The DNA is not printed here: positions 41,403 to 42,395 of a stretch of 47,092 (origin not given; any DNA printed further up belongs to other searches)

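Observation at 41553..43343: Split OLD/PARIS-like two-gene module: ABC-type ATPase plus DUF4276 (Toprim-like), probably an acquired and uncharacterised defence system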

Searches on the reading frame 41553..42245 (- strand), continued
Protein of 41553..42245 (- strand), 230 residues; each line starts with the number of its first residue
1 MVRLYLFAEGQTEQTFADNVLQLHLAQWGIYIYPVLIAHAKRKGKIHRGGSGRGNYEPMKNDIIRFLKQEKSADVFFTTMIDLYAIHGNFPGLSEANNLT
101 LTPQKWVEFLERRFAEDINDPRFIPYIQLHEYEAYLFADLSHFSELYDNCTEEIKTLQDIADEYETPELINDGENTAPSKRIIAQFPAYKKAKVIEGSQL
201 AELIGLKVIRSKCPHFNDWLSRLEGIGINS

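Call 47: fold_search(model_id=the predicted structure, library=viral)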
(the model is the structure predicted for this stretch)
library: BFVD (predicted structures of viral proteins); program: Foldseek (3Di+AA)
matches with E <= 10: 670; with E <= 0.001: 0
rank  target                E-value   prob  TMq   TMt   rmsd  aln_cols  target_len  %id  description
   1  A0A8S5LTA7            2.1e-02  0.80  0.35  0.38  12.3       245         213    8  RloB-like protein [Myoviridae sp. ct25F5]
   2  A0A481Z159            3.2e-02  0.33  0.26  0.30  21.2       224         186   15  Uncharacterized protein [Mimivirus LCMiAC01]
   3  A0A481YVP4            3.6e-02  0.38  0.25  0.27  17.3       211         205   10  Ribose/galactose isomerase [Marseillevirus LCMAC103]
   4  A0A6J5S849            3.6e-02  0.13  0.20  0.13  21.5       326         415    9  DNA topoisomerase [uncultured Caudovirales phage]
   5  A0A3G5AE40            5.4e-02  0.41  0.33  0.16   9.8       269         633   13  Uncharacterized protein [Hyperionvirus sp.]
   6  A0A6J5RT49            6.4e-02  0.51  0.26  0.11   7.5       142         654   14  Prim_Pol domain containing protein [uncultured Caudovirales phage]
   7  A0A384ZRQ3            7.7e-02  0.51  0.27  0.14   9.1       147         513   13  Uncharacterized protein [Escherichia phage C130_2]
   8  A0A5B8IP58            7.7e-02  0.13  0.21  0.10  16.8       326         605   12  Uncharacterized protein [Mimiviridae sp. ChoanoV1]
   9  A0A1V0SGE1            8.2e-02  0.18  0.22  0.19  14.9       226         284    9  Uncharacterized protein [Hokovirus HKV1]
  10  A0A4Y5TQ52            8.7e-02  0.05  0.15  0.09  18.4       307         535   10  (no name in the UniProt tables at hand)
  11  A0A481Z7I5            9.2e-02  0.44  0.25  0.09   8.3       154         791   16  GDP-mannose 4,6-dehydratase [Pithovirus LCPAC304]
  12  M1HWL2                9.2e-02  0.41  0.27  0.24  12.1       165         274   13  (no name in the UniProt tables at hand)
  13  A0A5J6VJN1            9.2e-02  0.14  0.23  0.22  19.1       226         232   12  ERCC4 domain-containing protein EP364R [Megaviridae environmental sample]
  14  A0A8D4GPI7            1.0e-01  0.54  0.29  0.29   9.8       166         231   11  (no name in the UniProt tables at hand)
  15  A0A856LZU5            1.0e-01  0.35  0.26  0.39  12.1       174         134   13  (no name in the UniProt tables at hand)
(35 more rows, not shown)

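Call 55: search_protein_representatives(protein=window:41553-42245:-)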
Query: 230 residues. Proteins with E-value up to 0.001 (for the whole library): 3397; up to 1e-10: 2245; up to 1e-30: 429. The best 150 are listed.
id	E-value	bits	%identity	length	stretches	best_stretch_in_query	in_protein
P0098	1.9e-92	325.4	69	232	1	1-226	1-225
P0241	9.8e-72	257.7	56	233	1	1-228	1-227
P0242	4.8e-62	226.0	62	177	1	1-175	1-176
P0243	6.1e-57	209.2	46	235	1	1-226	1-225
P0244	2.3e-56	207.4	48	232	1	3-224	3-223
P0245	4.8e-55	203.1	48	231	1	1-227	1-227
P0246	2.5e-54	200.7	50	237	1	2-229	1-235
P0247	5.3e-54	199.6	47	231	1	1-226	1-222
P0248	3.8e-53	196.8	46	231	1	1-226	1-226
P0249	4.7e-53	196.6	46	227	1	1-228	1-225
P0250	1.6e-52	194.8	47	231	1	1-227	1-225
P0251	9.1e-52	192.3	49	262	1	36-228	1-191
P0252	2.0e-51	191.2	47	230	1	1-226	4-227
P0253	9.1e-51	189.1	47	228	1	3-227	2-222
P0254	2.4e-50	187.7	46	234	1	1-227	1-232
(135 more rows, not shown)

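Call 57: search_protein_families(library=pfam, alignment_id=A3, max_evalue=10)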
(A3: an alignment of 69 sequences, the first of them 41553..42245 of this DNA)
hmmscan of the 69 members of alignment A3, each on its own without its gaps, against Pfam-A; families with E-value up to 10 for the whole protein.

A. member 1, window:41553-42245:- (230 aa): 2 families
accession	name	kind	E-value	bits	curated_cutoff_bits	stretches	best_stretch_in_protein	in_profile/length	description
PF14103.11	DUF4276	-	9.7e-58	196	30.2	1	8-224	1-192/192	Domain of unknown function (DUF4276)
PF06479.17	Ribonuc_2-5A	-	0.13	12.8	23.3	0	97-164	30-97/127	Ribonuclease 2-5A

B. families by the number of members that match (of 69 scanned): 24 families
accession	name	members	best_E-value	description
PF14103.11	DUF4276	69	4.6e-58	Domain of unknown function (DUF4276)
PF10918.13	DUF2718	4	0.14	Protein of unknown function (DUF2718)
PF20469.4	OLD-like_TOPRIM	3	0.0012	Overcoming lysogenization defect protein-like, TOPRIM domain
PF09520.16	RE_TdeIII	1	0.0041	Type II restriction endonuclease, TdeIII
PF18211.6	Csm1_B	1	0.012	Csm1 subunit domain B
PF18536.7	DUF5623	1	0.018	Domain of unknown function (DUF5623)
PF16557.11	CUTL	1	0.044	CUT1-like DNA-binding domain of SATB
PF25773.1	TPR_ANAPC2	1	0.05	ANAPC2-like, TPR repeats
PF22105.2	DUF6943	1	0.068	Family of unknown function (DUF6943)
PF16282.11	SANT_DAMP1_like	1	0.068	SANT/Myb-like domain of DAMP1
PF14165.11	YtzH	1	0.1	YtzH-like protein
PF12122.13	Rhomboid_N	1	0.1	Cytoplasmic N-terminal domain of rhomboid serine protease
PF19084.5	DUF5775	1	0.12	Family of unknown function (DUF5775)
PF06479.17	Ribonuc_2-5A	1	0.13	Ribonuclease 2-5A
PF25418.1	DUF7890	1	0.13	Domain of unknown function (DUF7890)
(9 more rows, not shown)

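Call 58: search_protein_families(library=padloc, alignment_id=A3, max_evalue=0.01)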
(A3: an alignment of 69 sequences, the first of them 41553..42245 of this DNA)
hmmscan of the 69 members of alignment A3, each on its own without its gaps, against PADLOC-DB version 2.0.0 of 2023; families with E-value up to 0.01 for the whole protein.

A. member 1, window:41553-42245:- (230 aa): 6 families
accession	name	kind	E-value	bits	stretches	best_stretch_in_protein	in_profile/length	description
PDLC04188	HEC-01B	-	1.6e-74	248.5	1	1-226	12-226/230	-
PDLC04190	HEC-01B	-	2.9e-47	159.1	1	1-178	1-168/168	-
PDLC04186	HEC-01B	-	3.5e-29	99.9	1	63-226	35-192/196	-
PDLC04187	HEC-01B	-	1.5e-26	91.7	1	74-226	5-166/166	-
PDLC04189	HEC-01B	-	5.9e-21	73.3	1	5-223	5-221/223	-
PDLC04210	HEC-01B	-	0.0066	14.2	0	6-219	8-201/217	-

B. families by the number of members that match (of 69 scanned): 12 families
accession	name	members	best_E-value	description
PDLC04188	HEC-01B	69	6.6e-81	-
PDLC04190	HEC-01B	69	2.6e-59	-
PDLC04187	HEC-01B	69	1.1e-35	-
PDLC04186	HEC-01B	69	4.1e-30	-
PDLC04189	HEC-01B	69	3.4e-27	-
PDLC04205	HEC-01B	3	0.0014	-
PDLC04210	HEC-01B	3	0.0066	-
PDLC04194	HEC-01B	2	0.0027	-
PDLC04196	HEC-01B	1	0.0013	-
PDLC04201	HEC-01B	1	0.0039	-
PDLC04571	PDC-M31B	1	0.0041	-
PDLC04623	PDC-M38B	1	0.0071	-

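Call 59: search_solved_structures(query=A3, max_evalue=10, show_alignments=3)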
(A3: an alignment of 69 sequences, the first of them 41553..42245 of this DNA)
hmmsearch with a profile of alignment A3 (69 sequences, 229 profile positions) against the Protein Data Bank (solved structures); distinct sequences matched with E-value up to 10: 2.
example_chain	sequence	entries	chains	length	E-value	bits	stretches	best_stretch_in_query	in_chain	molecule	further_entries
6tmt_A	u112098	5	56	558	0.19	14.7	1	74-121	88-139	Putative GroEL-like chaperonine protein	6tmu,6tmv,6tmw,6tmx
4woj_A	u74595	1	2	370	0.53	13.3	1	157-226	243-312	Aspartate semialdehyde dehydrogenase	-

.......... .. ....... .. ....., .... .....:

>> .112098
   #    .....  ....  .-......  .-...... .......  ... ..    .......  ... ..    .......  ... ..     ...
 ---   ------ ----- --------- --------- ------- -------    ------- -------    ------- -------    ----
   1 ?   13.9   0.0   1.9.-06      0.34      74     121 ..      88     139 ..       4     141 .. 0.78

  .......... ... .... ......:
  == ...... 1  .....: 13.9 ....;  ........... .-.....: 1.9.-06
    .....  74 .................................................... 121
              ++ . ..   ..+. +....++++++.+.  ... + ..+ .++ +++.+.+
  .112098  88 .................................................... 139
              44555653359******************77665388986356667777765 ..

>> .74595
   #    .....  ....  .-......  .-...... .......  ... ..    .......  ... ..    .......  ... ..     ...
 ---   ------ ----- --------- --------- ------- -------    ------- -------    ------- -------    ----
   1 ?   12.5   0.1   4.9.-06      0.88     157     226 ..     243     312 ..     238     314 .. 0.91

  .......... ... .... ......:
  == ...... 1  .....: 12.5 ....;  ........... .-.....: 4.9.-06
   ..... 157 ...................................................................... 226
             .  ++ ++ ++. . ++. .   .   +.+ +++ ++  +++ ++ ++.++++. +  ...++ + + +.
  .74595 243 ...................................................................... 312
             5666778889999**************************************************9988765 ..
